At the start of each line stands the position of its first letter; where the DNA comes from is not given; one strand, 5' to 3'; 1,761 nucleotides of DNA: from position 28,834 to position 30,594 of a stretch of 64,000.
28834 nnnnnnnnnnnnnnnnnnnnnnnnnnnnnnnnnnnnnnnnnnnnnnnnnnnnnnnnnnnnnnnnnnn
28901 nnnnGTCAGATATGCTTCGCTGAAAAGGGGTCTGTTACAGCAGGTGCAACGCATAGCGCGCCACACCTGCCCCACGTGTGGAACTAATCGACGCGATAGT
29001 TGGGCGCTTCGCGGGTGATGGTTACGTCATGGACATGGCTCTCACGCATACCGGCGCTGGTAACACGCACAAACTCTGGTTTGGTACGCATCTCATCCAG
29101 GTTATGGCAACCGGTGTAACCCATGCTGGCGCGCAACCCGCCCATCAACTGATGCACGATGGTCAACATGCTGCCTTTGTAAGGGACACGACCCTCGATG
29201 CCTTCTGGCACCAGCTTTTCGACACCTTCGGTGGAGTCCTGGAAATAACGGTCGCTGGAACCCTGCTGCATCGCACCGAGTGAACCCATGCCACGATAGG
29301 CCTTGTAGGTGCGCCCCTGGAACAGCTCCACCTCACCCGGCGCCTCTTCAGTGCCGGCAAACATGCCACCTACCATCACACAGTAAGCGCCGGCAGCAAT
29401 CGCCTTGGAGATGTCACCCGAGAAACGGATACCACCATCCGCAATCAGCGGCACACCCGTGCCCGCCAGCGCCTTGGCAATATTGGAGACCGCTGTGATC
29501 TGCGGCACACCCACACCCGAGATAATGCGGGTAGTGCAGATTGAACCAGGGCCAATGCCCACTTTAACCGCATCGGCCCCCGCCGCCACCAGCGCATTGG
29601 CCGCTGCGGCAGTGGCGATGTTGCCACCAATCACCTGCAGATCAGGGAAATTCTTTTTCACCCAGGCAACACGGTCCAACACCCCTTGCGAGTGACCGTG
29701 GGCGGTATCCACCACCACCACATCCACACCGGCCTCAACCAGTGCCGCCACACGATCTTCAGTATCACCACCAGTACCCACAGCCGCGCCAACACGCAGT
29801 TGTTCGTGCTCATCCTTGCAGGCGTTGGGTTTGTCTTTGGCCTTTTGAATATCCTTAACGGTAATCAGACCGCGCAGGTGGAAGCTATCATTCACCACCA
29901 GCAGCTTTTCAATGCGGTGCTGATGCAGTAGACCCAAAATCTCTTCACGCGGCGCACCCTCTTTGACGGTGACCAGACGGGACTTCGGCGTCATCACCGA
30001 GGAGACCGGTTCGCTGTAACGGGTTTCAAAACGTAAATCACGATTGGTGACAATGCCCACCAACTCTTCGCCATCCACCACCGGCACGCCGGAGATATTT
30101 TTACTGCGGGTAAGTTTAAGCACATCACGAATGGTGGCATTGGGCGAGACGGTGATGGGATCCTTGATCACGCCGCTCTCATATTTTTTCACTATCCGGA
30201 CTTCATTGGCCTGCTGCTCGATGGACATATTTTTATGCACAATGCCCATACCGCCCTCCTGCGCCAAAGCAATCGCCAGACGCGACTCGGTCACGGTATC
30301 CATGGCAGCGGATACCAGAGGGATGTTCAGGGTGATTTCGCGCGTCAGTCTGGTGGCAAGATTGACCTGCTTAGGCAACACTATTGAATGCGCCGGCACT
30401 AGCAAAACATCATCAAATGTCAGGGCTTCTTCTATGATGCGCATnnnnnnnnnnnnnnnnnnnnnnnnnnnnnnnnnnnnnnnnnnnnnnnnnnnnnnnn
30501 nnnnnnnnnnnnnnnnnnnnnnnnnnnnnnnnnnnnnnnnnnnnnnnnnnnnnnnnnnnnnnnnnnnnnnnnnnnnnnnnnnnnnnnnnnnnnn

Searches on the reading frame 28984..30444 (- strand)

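Call 78: search_protein_families(library=pfam, proteins=[window:28984-30444:-], max_evalue=0.00001)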
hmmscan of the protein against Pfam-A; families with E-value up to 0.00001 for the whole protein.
window:28984-30444:- (486 aa): 4 families
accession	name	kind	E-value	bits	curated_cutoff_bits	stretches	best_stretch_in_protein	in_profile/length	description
PF00478.31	IMPDH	-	2.7e-165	549.9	25.6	1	7-472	1-345/345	IMP dehydrogenase / GMP reductase domain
PF00571.33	CBS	-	2.1e-23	82.8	24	2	93-138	6-52/57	CBS domain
PF03060.21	NMO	-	9.9e-12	45.3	28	1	202-370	76-233/331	Nitronate monooxygenase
PF01070.24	FMN_dh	-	9.4e-07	28.6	24.9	1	257-363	208-306/350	FMN-dependent dehydrogenase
